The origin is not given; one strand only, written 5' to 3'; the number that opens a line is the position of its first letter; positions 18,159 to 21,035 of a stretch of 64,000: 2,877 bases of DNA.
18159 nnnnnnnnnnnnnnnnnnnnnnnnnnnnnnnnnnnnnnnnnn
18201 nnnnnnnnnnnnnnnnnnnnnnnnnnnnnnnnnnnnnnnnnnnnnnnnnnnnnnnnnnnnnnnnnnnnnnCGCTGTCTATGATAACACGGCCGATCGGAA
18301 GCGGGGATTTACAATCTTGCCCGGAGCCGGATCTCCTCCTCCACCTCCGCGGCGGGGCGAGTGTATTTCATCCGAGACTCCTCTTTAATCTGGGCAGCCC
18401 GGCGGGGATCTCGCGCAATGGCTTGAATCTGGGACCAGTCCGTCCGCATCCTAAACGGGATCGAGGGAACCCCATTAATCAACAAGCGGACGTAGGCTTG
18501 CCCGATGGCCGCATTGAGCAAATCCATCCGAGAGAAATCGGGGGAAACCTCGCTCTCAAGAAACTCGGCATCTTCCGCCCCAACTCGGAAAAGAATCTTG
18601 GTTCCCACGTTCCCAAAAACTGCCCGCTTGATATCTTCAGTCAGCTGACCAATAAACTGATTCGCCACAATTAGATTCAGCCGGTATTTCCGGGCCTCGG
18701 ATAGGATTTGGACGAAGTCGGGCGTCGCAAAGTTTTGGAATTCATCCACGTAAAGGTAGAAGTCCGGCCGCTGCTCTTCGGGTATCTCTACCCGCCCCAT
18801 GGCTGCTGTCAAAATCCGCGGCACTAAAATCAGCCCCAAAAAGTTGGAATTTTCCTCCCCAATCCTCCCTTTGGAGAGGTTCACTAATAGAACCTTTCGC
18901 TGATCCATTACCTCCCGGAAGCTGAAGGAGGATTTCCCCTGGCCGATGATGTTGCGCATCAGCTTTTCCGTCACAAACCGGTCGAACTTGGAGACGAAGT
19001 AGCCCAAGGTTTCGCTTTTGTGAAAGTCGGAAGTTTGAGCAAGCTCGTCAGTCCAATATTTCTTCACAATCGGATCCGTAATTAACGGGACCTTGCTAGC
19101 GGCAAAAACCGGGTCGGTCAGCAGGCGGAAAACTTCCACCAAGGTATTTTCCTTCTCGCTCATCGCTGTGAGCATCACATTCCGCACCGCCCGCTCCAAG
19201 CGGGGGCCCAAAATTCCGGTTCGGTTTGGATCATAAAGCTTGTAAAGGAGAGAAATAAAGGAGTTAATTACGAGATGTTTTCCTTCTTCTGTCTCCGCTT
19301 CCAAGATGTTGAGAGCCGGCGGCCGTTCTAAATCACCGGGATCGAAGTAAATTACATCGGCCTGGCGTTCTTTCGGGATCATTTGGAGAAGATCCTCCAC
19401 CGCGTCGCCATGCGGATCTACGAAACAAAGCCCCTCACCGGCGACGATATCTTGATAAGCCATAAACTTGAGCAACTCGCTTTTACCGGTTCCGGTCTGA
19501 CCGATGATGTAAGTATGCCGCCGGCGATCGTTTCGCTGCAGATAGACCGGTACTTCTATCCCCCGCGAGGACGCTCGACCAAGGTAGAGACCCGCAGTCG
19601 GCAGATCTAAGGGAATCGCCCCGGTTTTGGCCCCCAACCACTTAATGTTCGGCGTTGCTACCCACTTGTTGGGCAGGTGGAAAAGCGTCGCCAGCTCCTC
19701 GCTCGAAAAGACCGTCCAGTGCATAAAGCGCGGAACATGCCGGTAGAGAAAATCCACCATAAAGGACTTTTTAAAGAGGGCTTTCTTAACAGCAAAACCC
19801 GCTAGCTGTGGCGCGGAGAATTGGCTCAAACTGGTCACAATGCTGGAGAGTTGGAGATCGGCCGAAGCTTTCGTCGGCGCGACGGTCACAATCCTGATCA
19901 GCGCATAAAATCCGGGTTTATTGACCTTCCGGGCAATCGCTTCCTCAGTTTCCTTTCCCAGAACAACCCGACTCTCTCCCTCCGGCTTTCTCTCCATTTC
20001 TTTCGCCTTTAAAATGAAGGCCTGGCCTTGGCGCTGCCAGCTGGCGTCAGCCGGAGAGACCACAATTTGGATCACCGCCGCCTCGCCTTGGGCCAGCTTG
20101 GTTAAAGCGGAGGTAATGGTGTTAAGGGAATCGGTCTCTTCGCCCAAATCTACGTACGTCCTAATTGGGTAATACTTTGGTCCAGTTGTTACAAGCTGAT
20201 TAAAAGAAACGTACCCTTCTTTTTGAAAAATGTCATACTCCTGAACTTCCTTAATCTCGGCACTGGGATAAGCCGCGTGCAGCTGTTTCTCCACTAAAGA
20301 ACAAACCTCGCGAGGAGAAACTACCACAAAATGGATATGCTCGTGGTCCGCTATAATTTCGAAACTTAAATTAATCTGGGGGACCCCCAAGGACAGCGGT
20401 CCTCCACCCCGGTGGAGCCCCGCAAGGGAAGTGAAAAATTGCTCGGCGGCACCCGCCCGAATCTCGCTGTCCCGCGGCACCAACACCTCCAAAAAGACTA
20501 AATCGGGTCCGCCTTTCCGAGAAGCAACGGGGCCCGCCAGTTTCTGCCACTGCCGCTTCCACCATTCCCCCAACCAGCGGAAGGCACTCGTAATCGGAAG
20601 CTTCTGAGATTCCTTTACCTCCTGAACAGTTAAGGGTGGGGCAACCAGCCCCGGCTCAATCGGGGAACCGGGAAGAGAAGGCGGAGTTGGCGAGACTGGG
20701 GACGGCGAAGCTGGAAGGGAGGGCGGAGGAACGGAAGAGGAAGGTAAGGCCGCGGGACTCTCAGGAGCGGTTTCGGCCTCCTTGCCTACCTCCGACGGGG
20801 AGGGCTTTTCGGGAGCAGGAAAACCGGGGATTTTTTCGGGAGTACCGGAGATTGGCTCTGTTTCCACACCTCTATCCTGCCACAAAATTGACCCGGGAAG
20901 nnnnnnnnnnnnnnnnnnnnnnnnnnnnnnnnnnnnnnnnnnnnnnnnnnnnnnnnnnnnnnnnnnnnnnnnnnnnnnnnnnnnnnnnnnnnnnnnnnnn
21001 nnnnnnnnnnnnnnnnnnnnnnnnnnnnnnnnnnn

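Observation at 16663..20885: Two-gene module: Pro-rich FtsK/HerA/VirD4-superfamily ATPase plus a large multi-TM partner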

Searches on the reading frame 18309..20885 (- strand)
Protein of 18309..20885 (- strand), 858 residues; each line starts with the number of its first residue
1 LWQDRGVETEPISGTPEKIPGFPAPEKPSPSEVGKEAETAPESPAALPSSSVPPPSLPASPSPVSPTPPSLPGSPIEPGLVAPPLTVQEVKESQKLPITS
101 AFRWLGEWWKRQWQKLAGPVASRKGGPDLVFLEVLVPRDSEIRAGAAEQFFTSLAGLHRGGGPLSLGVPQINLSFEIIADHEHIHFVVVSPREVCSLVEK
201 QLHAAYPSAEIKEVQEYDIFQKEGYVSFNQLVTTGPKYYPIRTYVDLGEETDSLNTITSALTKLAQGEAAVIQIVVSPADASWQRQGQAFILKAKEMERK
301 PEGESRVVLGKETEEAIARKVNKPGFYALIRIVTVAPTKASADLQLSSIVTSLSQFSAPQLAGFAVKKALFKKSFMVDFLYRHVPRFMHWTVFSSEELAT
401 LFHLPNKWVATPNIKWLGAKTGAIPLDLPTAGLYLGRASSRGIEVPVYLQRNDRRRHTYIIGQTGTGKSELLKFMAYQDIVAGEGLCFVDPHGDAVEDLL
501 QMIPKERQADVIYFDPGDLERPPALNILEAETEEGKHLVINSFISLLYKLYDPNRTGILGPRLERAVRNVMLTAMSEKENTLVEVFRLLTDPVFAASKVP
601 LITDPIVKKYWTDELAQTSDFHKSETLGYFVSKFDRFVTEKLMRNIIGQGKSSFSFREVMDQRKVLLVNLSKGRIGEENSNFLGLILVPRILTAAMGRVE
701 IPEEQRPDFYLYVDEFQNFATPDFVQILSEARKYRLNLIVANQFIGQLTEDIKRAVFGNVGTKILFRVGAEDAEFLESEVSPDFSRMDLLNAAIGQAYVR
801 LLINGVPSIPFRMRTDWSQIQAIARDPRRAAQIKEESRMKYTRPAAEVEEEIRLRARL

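Call 7: search_protein_families(library=pfam, proteins=[window:18309-20885:-], max_evalue=0.1)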
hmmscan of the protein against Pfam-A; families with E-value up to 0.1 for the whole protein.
window:18309-20885:- (858 aa): 10 families
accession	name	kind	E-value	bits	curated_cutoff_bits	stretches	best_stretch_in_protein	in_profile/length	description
PF12696.13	TraG-D_C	-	2.3e-06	28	22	1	710-776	3-72/126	TraM recognition site of TraD and TraG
PF10412.15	TrwB_AAD_bind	-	4.3e-06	26.3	20.5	2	649-770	187-312/387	Type IV secretion-system coupling protein DNA-binding domain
PF01935.23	DUF87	-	2.6e-05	24.9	23.2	1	435-504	3-69/220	Helicase HerA, central domain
PF13401.12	AAA_22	-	0.00093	20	27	1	454-510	4-61/130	AAA domain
PF12846.13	AAA_10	-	0.013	15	27.5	1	455-505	21-70/362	AAA-like domain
PF25199.1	nSTAND_NTPase5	-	0.017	15.4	34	1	450-531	36-119/145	Novel STAND NTPase 5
PF05872.18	HerA_C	-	0.02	14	22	0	443-494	9-60/502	Helicase HerA-like C-terminal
PF20720.3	nSTAND3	-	0.026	14.6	27.2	1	454-515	16-72/155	Novel STAND NTPase 3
PF24389.1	ORC-CDC6-like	-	0.027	13.7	27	1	448-480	25-57/571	ORC-CDC6-like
PF02534.20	T4SS-DNA_transf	-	0.031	13.6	20.1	0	618-751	218-347/468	Type IV secretory system Conjugative DNA transfer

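Call 8: search_protein_families(library=ncbifam, proteins=[window:18309-20885:-], max_evalue=0.1)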
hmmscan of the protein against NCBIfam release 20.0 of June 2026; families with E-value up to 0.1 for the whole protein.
window:18309-20885:- (858 aa): 11 families
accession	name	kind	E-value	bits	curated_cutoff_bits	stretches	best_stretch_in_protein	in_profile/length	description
TIGR03743.1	SXT_TraD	subfamily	7.8e-14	51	366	2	442-506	159-224/636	conjugative transfer system coupling protein TraD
TIGR03754.1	conj_TOL_TraD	equivalog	1.2e-08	33.9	647.55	1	444-503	169-226/643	type IV conjugative transfer system coupling protein TraD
NF045973.1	conju_CD1115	equivalog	1.1e-07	31.1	250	2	450-535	19-102/442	VirD4-like conjugal transfer protein, CD1115 family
NF041447.1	TrbC_conju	equivalog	8.6e-07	27.8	800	1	433-492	107-166/685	F-type conjugative transfer protein TrbC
TIGR00929.1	VirB4_CagE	subfamily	4.5e-05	21.9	643.1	1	457-478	439-460/792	VirB4 family type IV secretion/conjugal transfer ATPase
NF053655.1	CedD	equivalog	6.4e-05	21.8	600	1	435-500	201-266/527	DNA-translocating ATPase CedD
NF041017.1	DNA_import_CedB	equivalog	0.0026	16.4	700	1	427-498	248-319/590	DNA import protein CedB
TIGR02237.1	recomb_radB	equivalog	0.0049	16.8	172.4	0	458-559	15-121/210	DNA repair and recombination protein RadB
TIGR03420.1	DnaA_homol_Hda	equivalog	0.014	14.9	194.8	1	450-515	33-97/226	DnaA regulatory inactivator Hda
NF040819.1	helicase_HerA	equivalog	0.055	12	970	0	444-497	144-199/561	DNA double-strand break repair helicase HerA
NF033849.1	ser_rich_anae_1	subfamily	0.067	10.5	650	0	448-470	753-774/1163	serine-rich protein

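Call 12: find_homologous_proteins(query=window:18309-20885:-)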
Query window:18309-20885:- (858 aa): 895 proteins with E <= 0.001 among 8000 candidates; the best 120 are listed.
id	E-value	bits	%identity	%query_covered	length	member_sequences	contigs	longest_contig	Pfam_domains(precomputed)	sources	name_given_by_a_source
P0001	0.0e+0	1912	100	99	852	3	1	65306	PF26449.1,PF10412.16,PF12696.14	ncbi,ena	-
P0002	0.0e+0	1599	82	99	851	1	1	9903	PF26449.1,PF10412.16,PF12696.14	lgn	-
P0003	0.0e+0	1528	86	90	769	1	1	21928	PF26449.1,PF12696.14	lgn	-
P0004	0.0e+0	1483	78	99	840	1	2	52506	PF26449.1,PF01935.24,PF12696.14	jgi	jgi:hypothetical protein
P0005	0.0e+0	1460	76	99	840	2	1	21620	PF26449.1,PF01935.24,PF12696.14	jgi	-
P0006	0.0e+0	1449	79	93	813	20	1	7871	PF26449.1,PF01935.24,PF12696.14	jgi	-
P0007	0.0e+0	1434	78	93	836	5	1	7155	PF26449.1,PF12696.14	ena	-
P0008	0.0e+0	1325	70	97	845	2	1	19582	PF26449.1,PF01935.24,PF02534.21,PF12696.14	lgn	-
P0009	0.0e+0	1311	69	98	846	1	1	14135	PF26449.1,PF01935.24,PF02534.21,PF12696.14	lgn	-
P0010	0.0e+0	1296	68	98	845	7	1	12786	PF26449.1,PF01935.24,PF02534.21,PF12696.14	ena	-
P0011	0.0e+0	1283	70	93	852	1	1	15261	PF26449.1,PF01935.24,PF12696.14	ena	-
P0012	0.0e+0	1273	68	97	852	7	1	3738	PF26449.1,PF12696.14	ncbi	-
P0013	0.0e+0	1273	66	99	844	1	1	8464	PF26449.1,PF01935.24,PF12696.14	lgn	-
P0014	0.0e+0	1259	70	92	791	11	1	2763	PF26449.1,PF01935.24,PF12696.14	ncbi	ncbi:MAG: DUF87 domain-containing protein [Patescibacteria group bacterium]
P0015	0.0e+0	1256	69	92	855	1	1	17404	PF26449.1,PF10412.16,PF02534.21,PF12696.14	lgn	-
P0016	0.0e+0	1255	69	92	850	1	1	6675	PF26449.1,PF01935.24,PF12696.14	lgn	-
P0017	0.0e+0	1246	69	91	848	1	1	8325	PF26449.1,PF01935.24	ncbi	-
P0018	0.0e+0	1244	69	92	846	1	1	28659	PF26449.1,PF01935.24,PF12696.14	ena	-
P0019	0.0e+0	1220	65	97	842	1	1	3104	PF26449.1,PF01935.24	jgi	jgi:hypothetical protein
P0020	0.0e+0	1066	62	93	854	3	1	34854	PF26449.1,PF01935.24,PF12696.14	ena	-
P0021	0.0e+0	1059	62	90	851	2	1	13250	PF26449.1,PF01935.24,PF13401.13,PF12696.14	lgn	-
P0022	0.0e+0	1049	59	98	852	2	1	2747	PF26449.1,PF01935.24,PF12696.14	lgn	-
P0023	0.0e+0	1044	58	99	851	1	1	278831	PF26449.1,PF01935.24,PF12696.14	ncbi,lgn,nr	ncbi:MAG: TraM recognition domain-containing protein [Patescibacteria group bacterium]|nr:TraM recog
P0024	0.0e+0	1041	59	97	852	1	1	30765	PF26449.1,PF01935.24,PF13401.13,PF12696.14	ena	-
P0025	5.3e-294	996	58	92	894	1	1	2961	PF26449.1,PF10412.16,PF12696.14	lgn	-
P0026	6.4e-290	982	55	97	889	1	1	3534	PF26449.1,PF10412.16,PF01935.24,PF12696.14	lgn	-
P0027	1.1e-289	981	55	96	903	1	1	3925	PF26449.1,PF10412.16,PF12696.14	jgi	jgi:hypothetical protein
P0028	1.5e-288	978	58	90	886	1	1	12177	PF26449.1,PF02534.21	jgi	-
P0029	2.2e-287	974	57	93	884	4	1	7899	PF26449.1,PF12696.14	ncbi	-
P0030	5.7e-285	966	55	98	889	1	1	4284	PF26449.1,PF10412.16,PF02534.21,PF12696.14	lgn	-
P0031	4.6e-283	959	54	96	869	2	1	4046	PF26449.1,PF10412.16,PF01935.24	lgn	-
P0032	2.0e-281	954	57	91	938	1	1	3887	PF26449.1,PF10412.16,PF01935.24,PF12696.14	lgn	-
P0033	6.9e-273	926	54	92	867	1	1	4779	PF26449.1,PF01935.24,PF12696.14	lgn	-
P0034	1.5e-272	925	54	90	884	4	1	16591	PF26449.1,PF12696.14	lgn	-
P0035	2.9e-271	920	57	85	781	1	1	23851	PF26449.1,PF10412.16,PF01935.24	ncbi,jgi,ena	-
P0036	1.6e-268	911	54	90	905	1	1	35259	PF26449.1,PF01935.24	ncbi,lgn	-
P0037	3.4e-267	907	57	85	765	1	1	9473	PF26449.1,PF10412.16,PF01935.24,PF13401.13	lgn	-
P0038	1.6e-266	905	56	88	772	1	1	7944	PF26449.1,PF10412.16,PF01935.24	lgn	-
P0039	1.5e-265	901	56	85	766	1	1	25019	PF26449.1,PF10412.16,PF01935.24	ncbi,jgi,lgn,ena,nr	ncbi:type IV secretion system DNA-binding domain-containing protein [Patescibacteria group bacterium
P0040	1.1e-264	898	53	90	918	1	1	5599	PF26449.1,PF10412.16,PF01935.24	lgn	-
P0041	1.5e-260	885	55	85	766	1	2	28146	PF26449.1,PF10412.16,PF01935.24,PF13401.13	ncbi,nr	ncbi:type IV secretion system DNA-binding domain-containing protein [Patescibacteria group bacterium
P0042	4.6e-260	883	56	85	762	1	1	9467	PF26449.1,PF01935.24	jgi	jgi:hypothetical protein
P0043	6.8e-259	879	51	96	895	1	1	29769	PF26449.1,PF10412.16,PF01935.24,PF02534.21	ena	-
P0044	3.1e-258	877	50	99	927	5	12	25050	PF26449.1,PF01935.24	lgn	-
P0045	1.6e-257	875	55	85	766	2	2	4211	PF26449.1,PF01935.24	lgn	-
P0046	2.7e-257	874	53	90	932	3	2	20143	PF26449.1,PF01935.24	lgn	-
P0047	8.1e-256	869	56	85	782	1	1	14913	PF26449.1,PF10412.16,PF13401.13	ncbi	-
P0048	7.2e-255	866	51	94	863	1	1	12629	PF26449.1,PF10412.16,PF01935.24,PF02534.21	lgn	-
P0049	5.8e-254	863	55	85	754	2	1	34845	PF26449.1,PF01935.24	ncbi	-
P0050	9.0e-254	862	53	87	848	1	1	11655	PF26449.1,PF01935.24,PF02534.21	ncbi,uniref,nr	ncbi:DUF87 domain-containing protein [candidate division WWE3 bacterium]|uniref:DUF87 domain-contain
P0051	1.4e-252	858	55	85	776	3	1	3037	PF26449.1,PF10412.16,PF12696.14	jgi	-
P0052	6.8e-251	853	54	85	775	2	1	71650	PF26449.1,PF10412.16,PF01935.24,PF12696.14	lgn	-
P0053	7.2e-251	853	54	85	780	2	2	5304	PF26449.1,PF01935.24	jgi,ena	-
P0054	2.3e-250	851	54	85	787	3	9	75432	PF26449.1,PF10412.16,PF01935.24,PF12696.14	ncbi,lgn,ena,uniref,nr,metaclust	ncbi:MAG: hypothetical protein UR87_C0017G0002 [candidate division CPR3 bacterium GW2011_GWE2_35_7]|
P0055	2.6e-250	851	55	85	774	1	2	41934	PF26449.1,PF10412.16,PF01935.24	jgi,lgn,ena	-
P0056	3.0e-250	851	52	88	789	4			PF26449.1,PF10412.16,PF01935.24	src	-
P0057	3.5e-250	851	55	85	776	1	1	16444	PF26449.1,PF10412.16,PF01935.24,PF02534.21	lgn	-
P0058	6.2e-250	850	53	86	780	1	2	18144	PF26449.1,PF10412.16,PF01935.24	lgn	-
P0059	6.9e-250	850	54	85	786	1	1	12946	PF26449.1,PF10412.16,PF02534.21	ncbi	-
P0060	1.2e-249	849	53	85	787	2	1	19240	PF26449.1,PF10412.16,PF01935.24,PF13401.13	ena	-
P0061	1.9e-249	848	53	88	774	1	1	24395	PF26449.1,PF10412.16,PF12696.14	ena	-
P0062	1.9e-249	848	53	88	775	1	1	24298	PF26449.1,PF10412.16,PF12696.14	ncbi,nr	ncbi:type IV secretion system DNA-binding domain-containing protein [Patescibacteria group bacterium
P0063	2.0e-249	848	54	85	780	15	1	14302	PF26449.1,PF01935.24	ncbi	-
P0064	2.1e-249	848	55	85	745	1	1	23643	PF26449.1,PF10412.16,PF01935.24,PF12696.14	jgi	-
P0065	2.4e-249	848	54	85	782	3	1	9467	PF26449.1,PF10412.16,PF01935.24,PF13401.13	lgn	-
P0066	2.6e-249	848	53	88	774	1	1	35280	PF26449.1,PF10412.16,PF12696.14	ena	-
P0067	2.8e-249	848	54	88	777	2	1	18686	PF26449.1,PF01935.24,PF12696.14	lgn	-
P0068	3.3e-249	847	53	87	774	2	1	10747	PF26449.1,PF01935.24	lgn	-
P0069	7.7e-249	846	55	85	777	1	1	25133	PF26449.1,PF10412.16,PF12696.14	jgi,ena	-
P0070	7.7e-249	846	55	85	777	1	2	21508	PF26449.1,PF10412.16,PF12696.14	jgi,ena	-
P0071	1.6e-248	845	53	85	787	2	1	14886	PF26449.1,PF10412.16,PF01935.24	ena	-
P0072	1.8e-248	845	54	85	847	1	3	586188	PF26449.1,PF12696.14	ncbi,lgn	ncbi:MAG: TraM recognition domain-containing protein [Candidatus Woykebacteria bacterium]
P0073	2.2e-248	845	54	85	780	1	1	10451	PF26449.1,PF01935.24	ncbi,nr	ncbi:type IV secretory system conjugative DNA transfer family protein [Candidatus Daviesbacteria bac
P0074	2.2e-248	845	54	86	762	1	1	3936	PF26449.1,PF10412.16,PF01935.24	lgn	-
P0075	2.7e-248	844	53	85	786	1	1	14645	PF26449.1,PF10412.16,PF01935.24,PF13401.13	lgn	-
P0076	3.0e-248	844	54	85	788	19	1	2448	PF26449.1,PF10412.16,PF01935.24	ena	-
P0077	5.1e-248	843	54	85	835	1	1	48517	PF26449.1,PF01935.24,PF12696.14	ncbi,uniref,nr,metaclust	ncbi:MAG: hypothetical protein A2Z11_03030 [Candidatus Woykebacteria bacterium RBG_16_43_9]|uniref:T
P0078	6.2e-248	843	54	88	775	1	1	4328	PF26449.1,PF12696.14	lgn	-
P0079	6.5e-248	843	54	85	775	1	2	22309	PF26449.1,PF10412.16,PF01935.24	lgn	-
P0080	7.3e-248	843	53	86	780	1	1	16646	PF26449.1,PF01935.24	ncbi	-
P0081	7.5e-248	843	52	88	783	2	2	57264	PF26449.1,PF10412.16,PF01935.24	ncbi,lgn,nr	ncbi:type IV secretion system DNA-binding domain-containing protein [Candidatus Daviesbacteria bacte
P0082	8.7e-248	843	54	85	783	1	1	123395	PF26449.1,PF10412.16,PF01935.24,PF12696.14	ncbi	-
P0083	8.8e-248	843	53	85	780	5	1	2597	PF26449.1,PF01935.24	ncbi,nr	ncbi:type IV secretory system conjugative DNA transfer family protein [Candidatus Daviesbacteria bac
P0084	9.5e-248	843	53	85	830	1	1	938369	PF26449.1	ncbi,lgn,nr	ncbi:MAG: TraM recognition domain-containing protein [bacterium]|nr:TraM recognition domain-containi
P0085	9.6e-248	843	55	85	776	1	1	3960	PF26449.1,PF10412.16,PF01935.24,PF02534.21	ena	-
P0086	1.1e-247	842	54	85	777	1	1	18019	PF26449.1,PF10412.16,PF01935.24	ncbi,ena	ncbi:MAG: type IV secretion system DNA-binding domain-containing protein [Patescibacteria group bact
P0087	1.2e-247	842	54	86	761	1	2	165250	PF26449.1,PF10412.16,PF01935.24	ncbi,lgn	-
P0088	1.3e-247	842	55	85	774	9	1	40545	PF26449.1,PF10412.16,PF01935.24,PF12696.14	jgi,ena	-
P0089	1.3e-247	842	53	85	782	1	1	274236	PF26449.1,PF10412.16,PF01935.24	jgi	jgi:hypothetical protein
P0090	1.3e-247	842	53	85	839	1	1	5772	PF26449.1,PF01935.24,PF12696.14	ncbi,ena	-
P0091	1.5e-247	842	53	85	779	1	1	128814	PF26449.1,PF10412.16,PF01935.24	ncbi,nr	ncbi:MAG: type IV secretion system DNA-binding domain-containing protein [bacterium]|nr:type IV secr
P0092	1.7e-247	842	53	88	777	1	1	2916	PF26449.1,PF10412.16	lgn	-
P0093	4.2e-247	840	54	85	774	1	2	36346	PF26449.1,PF10412.16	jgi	-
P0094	5.3e-247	840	55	85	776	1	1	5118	PF26449.1,PF10412.16,PF12696.14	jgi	-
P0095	6.4e-247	840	52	88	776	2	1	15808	PF26449.1,PF10412.16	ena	-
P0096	6.5e-247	840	54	85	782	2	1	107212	PF26449.1,PF10412.16,PF01935.24,PF13401.13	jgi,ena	-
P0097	7.9e-247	839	52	85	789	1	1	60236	PF26449.1,PF10412.16,PF01935.24,PF02534.21,PF12696.14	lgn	-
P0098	8.8e-247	839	55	85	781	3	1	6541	PF26449.1,PF10412.16,PF01935.24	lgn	-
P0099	9.9e-247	839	54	85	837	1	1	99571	PF26449.1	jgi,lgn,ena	-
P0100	1.1e-246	839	54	85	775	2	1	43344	PF26449.1,PF10412.16,PF01935.24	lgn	-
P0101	1.3e-246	839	54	85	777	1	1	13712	PF26449.1,PF10412.16,PF01935.24,PF02534.21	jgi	-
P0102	1.4e-246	839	55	85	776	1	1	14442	PF26449.1,PF10412.16,PF12696.14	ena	-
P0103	2.1e-246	838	51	88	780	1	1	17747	PF26449.1,PF01935.24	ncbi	-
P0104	2.1e-246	838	53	86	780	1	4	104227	PF26449.1,PF01935.24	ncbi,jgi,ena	-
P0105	2.3e-246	838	53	85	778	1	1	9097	PF26449.1,PF10412.16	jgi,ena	-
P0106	2.4e-246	838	53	85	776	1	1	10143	PF26449.1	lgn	-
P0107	2.5e-246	838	54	86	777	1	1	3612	PF26449.1,PF10412.16,PF01935.24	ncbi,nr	ncbi:MAG: type IV secretion system DNA-binding domain-containing protein [bacterium]|nr:type IV secr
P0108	2.5e-246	838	54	85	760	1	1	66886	PF26449.1,PF10412.16,PF01935.24,PF12696.14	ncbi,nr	ncbi:ATP-binding protein [Candidatus Microgenomates bacterium]|nr:ATP-binding protein [Candidatus Mi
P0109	2.8e-246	838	54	85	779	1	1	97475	PF26449.1,PF10412.16,PF01935.24,PF12696.14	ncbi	-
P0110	2.8e-246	838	55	85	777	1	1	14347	PF26449.1,PF10412.16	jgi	jgi:hypothetical protein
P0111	3.3e-246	837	52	87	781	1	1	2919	PF26449.1,PF10412.16,PF01935.24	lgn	-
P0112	3.6e-246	837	55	85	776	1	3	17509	PF26449.1,PF10412.16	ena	-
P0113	4.8e-246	837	53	85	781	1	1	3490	PF26449.1,PF10412.16,PF01935.24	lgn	-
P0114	4.9e-246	837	55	85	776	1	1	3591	PF26449.1,PF10412.16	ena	-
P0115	5.0e-246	837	54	85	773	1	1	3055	PF26449.1,PF10412.16,PF12696.14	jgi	-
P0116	5.1e-246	837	52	88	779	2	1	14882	PF26449.1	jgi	-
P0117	6.8e-246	836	53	85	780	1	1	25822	PF26449.1,PF10412.16,PF01935.24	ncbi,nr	ncbi:type IV secretory system conjugative DNA transfer family protein [Candidatus Daviesbacteria bac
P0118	7.2e-246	836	55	85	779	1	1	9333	PF26449.1,PF10412.16,PF01935.24,PF12696.14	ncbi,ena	ncbi:MAG: TraM recognition domain-containing protein [Patescibacteria group bacterium]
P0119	8.9e-246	836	52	86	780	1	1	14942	PF26449.1,PF01935.24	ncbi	-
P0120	9.2e-246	836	54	85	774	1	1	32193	PF26449.1,PF10412.16,PF01935.24,PF02534.21,PF12696.14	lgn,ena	-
